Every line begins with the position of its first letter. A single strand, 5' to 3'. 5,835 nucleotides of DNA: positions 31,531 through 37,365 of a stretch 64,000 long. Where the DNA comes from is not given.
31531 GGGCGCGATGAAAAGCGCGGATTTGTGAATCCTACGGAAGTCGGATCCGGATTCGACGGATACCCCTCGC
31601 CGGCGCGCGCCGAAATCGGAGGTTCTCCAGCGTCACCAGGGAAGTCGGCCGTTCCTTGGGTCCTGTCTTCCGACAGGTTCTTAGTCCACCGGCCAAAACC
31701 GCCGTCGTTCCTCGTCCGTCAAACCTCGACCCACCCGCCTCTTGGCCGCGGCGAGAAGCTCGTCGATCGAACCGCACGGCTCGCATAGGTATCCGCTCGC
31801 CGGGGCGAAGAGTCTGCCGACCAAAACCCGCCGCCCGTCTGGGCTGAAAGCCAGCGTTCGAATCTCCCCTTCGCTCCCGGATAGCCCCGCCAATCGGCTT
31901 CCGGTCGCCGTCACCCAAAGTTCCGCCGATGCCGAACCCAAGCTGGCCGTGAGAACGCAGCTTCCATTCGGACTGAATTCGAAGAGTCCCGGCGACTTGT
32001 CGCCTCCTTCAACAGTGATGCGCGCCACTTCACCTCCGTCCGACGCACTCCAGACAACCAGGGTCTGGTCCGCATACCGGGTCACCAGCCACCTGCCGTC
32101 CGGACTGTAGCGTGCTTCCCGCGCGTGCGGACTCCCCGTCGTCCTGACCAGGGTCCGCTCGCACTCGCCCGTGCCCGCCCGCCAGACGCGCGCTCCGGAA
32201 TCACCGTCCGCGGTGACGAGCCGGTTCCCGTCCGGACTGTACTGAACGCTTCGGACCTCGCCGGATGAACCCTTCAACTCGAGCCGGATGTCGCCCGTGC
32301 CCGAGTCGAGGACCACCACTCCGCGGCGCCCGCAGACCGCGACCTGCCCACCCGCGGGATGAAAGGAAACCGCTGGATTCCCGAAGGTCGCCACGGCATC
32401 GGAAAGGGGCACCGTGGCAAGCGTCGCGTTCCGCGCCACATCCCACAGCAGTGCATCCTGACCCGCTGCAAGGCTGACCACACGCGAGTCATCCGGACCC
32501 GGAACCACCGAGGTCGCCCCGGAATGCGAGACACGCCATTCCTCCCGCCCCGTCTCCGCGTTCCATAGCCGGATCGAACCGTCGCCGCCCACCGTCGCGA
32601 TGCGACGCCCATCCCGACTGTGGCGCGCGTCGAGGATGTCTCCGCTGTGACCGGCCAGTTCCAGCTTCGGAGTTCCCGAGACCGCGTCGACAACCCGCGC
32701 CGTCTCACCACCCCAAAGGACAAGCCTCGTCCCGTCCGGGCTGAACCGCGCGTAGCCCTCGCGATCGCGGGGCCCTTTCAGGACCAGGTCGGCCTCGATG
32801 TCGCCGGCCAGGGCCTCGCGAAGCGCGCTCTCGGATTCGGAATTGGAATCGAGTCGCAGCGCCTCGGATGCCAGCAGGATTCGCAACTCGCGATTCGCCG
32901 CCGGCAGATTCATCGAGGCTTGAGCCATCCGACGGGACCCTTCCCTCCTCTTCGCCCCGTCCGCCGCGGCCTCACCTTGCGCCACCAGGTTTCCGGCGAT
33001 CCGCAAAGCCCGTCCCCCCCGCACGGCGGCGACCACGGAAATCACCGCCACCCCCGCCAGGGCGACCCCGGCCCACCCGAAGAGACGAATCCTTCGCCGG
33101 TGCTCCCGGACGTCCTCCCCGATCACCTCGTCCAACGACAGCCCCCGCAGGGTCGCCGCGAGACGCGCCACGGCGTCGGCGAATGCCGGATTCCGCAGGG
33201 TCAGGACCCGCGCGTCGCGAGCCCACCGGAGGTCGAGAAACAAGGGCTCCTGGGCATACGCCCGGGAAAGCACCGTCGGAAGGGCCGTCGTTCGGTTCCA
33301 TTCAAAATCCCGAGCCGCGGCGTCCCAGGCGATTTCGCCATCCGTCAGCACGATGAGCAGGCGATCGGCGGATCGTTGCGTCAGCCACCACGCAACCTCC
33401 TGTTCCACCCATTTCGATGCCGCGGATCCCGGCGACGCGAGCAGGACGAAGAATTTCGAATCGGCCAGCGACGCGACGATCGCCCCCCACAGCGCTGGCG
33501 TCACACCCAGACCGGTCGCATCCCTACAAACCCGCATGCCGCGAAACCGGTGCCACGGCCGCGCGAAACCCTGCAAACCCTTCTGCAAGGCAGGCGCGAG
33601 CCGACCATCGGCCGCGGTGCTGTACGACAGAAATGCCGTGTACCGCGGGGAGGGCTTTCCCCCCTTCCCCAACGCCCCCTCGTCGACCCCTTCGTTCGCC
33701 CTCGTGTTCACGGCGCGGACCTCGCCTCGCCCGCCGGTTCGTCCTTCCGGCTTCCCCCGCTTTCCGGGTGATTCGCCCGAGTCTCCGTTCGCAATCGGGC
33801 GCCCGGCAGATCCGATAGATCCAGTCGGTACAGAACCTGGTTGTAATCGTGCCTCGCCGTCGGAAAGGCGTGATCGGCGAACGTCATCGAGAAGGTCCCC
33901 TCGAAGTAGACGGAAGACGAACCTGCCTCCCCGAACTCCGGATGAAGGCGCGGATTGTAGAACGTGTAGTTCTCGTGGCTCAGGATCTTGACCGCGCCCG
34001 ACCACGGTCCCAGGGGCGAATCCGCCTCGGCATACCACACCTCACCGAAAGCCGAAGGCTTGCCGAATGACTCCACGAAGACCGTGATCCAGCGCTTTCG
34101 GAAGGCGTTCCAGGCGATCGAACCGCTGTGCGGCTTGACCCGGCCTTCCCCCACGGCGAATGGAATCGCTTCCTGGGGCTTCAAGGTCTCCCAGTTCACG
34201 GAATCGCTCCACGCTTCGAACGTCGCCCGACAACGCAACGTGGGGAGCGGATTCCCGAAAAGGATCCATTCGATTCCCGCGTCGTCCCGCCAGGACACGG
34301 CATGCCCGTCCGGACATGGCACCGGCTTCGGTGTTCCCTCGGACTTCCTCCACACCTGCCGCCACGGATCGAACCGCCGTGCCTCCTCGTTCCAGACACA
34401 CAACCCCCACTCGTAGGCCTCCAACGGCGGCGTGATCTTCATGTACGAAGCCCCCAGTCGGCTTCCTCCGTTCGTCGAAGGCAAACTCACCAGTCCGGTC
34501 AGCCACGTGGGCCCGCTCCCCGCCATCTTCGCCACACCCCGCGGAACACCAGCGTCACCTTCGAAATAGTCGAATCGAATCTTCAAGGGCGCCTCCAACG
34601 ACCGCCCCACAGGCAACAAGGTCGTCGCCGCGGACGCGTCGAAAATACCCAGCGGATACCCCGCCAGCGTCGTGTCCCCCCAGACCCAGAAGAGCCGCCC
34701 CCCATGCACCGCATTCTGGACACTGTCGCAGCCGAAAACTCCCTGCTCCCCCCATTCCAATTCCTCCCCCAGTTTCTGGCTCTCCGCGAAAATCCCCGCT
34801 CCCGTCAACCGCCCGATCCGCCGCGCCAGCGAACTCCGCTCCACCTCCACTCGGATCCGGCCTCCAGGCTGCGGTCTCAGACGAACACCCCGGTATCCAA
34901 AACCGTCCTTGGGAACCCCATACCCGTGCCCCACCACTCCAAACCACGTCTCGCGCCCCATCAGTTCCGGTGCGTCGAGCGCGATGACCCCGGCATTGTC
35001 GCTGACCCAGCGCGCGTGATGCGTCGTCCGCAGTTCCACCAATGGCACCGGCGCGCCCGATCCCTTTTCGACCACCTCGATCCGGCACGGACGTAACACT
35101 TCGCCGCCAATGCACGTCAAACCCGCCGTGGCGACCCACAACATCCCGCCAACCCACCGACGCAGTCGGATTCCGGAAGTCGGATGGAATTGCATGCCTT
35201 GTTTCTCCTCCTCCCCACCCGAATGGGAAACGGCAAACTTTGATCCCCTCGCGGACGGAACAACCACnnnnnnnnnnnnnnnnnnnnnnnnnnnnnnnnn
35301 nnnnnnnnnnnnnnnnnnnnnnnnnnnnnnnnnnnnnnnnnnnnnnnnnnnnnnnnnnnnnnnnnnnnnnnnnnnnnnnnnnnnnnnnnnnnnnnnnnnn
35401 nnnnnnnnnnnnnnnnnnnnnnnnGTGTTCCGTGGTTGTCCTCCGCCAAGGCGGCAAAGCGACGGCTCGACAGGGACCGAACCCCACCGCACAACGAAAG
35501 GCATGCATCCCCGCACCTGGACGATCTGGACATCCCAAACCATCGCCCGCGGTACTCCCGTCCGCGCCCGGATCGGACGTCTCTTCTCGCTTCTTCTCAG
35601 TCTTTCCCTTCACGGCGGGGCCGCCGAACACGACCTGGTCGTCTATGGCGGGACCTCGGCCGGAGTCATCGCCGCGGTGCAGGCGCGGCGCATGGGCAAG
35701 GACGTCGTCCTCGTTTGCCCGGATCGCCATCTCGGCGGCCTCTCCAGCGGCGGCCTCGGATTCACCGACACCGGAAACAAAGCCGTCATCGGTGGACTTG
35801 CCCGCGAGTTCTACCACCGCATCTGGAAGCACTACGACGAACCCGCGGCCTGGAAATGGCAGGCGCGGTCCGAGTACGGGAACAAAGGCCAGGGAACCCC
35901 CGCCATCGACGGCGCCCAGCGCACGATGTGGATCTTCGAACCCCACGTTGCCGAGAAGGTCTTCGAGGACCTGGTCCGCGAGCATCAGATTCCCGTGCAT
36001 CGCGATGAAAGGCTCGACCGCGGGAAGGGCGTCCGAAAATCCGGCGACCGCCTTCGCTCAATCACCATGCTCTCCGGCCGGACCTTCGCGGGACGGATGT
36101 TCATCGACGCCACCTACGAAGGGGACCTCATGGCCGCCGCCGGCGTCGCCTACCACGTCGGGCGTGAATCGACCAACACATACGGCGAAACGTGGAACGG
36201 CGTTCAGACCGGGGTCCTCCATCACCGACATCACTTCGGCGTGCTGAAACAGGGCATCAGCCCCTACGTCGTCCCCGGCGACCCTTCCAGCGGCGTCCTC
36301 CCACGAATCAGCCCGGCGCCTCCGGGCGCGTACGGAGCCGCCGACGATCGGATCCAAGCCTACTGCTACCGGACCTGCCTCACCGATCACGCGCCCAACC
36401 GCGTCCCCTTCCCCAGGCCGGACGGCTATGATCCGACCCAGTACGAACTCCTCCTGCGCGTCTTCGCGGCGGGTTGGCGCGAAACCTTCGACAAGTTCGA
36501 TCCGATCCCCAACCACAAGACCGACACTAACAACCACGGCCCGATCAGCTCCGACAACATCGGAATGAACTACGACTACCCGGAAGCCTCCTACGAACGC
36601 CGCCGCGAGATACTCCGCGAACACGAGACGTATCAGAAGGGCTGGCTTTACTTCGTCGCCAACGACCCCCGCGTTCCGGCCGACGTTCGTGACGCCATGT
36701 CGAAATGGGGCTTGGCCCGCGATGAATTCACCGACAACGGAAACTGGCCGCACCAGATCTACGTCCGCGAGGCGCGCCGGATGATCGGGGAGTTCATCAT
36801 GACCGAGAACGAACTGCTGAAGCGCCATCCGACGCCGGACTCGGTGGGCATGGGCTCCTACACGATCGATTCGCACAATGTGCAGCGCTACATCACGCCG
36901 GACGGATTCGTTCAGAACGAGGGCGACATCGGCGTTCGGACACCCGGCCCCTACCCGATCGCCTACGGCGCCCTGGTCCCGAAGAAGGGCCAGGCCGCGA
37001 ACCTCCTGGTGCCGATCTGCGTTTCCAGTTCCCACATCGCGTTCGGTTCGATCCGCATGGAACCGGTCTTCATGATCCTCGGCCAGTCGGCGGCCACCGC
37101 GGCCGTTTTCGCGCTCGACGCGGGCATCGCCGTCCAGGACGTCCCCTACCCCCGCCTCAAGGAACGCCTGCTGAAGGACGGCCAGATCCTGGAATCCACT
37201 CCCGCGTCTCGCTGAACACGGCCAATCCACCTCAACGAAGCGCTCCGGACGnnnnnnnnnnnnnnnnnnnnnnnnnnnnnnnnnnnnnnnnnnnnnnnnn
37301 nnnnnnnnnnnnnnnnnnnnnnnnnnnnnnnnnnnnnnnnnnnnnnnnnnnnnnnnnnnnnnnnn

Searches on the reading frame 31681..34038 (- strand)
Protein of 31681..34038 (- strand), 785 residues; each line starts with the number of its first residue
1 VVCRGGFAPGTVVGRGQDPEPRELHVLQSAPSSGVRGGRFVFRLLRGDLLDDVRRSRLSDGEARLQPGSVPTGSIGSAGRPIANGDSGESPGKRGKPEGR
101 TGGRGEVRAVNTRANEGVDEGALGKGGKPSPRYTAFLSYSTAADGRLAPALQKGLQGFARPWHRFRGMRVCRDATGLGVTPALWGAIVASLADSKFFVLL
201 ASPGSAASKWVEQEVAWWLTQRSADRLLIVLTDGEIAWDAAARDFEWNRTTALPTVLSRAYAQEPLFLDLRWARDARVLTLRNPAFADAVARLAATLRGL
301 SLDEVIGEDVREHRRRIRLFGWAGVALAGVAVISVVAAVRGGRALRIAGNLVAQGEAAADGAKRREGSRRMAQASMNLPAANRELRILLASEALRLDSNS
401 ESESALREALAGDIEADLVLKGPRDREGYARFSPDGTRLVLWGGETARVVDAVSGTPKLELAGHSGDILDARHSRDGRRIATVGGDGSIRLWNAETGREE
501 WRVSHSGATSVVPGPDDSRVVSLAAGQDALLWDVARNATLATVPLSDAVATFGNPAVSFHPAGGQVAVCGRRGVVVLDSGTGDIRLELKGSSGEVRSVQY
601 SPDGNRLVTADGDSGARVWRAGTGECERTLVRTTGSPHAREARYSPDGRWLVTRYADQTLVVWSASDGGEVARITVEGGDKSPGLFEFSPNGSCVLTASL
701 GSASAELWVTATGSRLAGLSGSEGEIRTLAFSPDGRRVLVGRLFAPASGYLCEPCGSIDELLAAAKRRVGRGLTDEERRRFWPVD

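Call 22: search_protein_families(library=pfam, proteins=[window:31681-34038:-], max_evalue=0.001)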
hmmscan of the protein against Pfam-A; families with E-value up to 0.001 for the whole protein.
window:31681-34038:- (785 aa): 24 families
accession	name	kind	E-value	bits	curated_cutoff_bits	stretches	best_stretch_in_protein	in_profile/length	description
PF25174.1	Beta-prop_THOC3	-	4.4e-28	98.5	305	1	431-677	9-254/272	THOC3 beta-propeller domain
PF00400.38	WD40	-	2.5e-24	85.1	27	2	456-493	2-39/39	WD domain, G-beta repeat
PF25173.1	Beta-prop_WDR3_1st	-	7.9e-23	81.5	154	2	556-664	76-183/184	WDR3 first beta-propeller domain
PF24814.1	WD40_Prp19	-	4.2e-22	79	320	2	573-735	30-189/281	Prp19 WD40 domain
PF25175.1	Beta-prop_WDR5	-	2.4e-17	63.6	250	1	458-670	3-213/296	WDR5 beta-propeller domain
PF23414.1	Beta-prop_EML_2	-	3.5e-17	63.1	90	2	515-668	8-156/266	Echinoderm microtubule-associated protein second beta-propeller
PF25168.1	Beta-prop_WDR36-Utp21_2nd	-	1e-16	61.6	84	1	640-711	244-312/335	WDR36/Utp21 second beta-propeller domain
PF25391.1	WD40_Gbeta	-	3.7e-16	59.5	150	2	517-699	66-245/340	G protein beta WD-40 repeat protein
PF24817.1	WD40_WDHD1_1st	-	2.9e-15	56.7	109.9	2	515-628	138-258/291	WDHD1 first WD40 domain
PF24805.1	EIF3I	-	5.2e-11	42.7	200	0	588-653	48-110/324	EIF3I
PF24807.1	WD40_CDC20-Fz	-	1.2e-10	41.6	200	1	529-740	75-282/292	CDC20/Fizzy WD40 domain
PF25172.1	Beta-prop_WDR3_2nd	-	2.9e-10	40.3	140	1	516-621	10-109/293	WDR3 second beta-propeller domain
PF23381.1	Beta-prop_IFT122_1st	-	3.8e-10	39.6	28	1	432-495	19-82/350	IFT122 first beta-propeller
PF25460.1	Beta-prop_Aladin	-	8.2e-09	35.5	171.1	0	592-660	153-218/340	Aladin seven-bladed propeller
PF24782.2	WD40_MABP1-WDR62_2nd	-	1.1e-08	34.9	290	1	561-620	280-340/341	MABP1/WDR62 second WD40 domain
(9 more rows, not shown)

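Call 99: search_protein_families(library=padloc, proteins=[window:31681-33711:-], max_evalue=0.001)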
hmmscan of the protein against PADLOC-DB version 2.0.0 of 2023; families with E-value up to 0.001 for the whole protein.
window:31681-33711:- (676 aa): 0 families

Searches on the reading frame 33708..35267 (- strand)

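Call 22: search_protein_families(library=pfam, proteins=[window:33708-35267:-], max_evalue=0.001)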
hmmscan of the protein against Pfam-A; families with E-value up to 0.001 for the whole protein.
window:33708-35267:- (519 aa): 1 family
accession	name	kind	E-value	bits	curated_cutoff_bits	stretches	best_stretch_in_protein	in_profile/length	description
PF13810.12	DUF4185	-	0.00053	19.7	39.5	1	347-456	200-296/309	Domain of unknown function (DUF4185)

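Call 99: search_protein_families(library=padloc, proteins=[window:33708-35144:-], max_evalue=0.001)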
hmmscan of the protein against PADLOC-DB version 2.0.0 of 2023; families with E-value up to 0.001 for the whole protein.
window:33708-35144:- (478 aa): 0 families

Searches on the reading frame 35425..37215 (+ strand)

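Call 22: search_protein_families(library=pfam, proteins=[window:35425-37215:+], max_evalue=0.001)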
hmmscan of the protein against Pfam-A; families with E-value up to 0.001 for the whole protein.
window:35425-37215:+ (596 aa): 1 family
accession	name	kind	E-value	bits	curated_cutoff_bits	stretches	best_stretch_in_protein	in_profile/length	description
PF12831.13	FAD_oxidored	-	2.4e-113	380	27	1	70-582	1-416/416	FAD dependent oxidoreductase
